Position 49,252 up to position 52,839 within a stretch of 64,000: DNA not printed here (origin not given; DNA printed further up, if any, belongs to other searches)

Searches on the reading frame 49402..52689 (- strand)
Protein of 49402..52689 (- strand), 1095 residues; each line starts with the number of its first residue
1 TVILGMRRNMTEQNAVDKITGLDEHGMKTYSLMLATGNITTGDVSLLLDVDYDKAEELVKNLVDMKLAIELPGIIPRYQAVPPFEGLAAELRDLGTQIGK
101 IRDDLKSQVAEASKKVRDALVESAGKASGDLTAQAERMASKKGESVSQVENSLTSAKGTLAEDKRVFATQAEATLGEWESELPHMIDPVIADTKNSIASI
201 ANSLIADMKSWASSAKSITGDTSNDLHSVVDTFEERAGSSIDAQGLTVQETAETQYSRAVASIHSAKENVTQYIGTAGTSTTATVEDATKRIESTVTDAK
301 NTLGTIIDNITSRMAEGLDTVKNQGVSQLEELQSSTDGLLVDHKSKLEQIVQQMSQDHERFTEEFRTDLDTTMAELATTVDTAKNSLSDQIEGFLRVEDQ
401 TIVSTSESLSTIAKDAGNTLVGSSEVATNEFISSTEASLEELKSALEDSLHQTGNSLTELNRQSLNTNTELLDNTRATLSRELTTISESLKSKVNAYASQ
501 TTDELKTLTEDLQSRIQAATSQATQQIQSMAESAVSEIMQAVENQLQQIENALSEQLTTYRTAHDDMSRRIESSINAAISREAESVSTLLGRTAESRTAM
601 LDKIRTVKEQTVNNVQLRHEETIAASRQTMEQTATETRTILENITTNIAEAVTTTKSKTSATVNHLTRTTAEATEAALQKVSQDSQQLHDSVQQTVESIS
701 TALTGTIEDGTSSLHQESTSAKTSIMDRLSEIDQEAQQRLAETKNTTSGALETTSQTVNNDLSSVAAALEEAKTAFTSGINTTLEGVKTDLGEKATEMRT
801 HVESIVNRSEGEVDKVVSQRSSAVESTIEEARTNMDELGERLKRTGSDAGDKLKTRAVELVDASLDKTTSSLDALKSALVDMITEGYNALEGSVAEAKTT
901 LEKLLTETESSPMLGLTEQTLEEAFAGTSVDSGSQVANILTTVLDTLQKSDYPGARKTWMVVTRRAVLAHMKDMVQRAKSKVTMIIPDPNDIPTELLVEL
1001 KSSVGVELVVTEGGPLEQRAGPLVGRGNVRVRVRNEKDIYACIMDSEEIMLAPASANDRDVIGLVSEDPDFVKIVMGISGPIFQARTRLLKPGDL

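Call 48: search_protein_families(library=pfam, proteins=[window:49402-52689:-], max_evalue=0.00001)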
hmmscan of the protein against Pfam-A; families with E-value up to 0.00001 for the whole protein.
window:49402-52689:- (1095 aa): 2 families
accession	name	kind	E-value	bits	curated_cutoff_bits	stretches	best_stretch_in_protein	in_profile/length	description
PF01442.23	Apolipoprotein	-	4.3e-30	105.3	90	2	751-904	9-166/190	Apolipoprotein A1/A4/E domain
PF20379.3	DUF6674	-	4e-07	30.4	28.5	1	252-360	34-141/251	Family of unknown function (DUF6674)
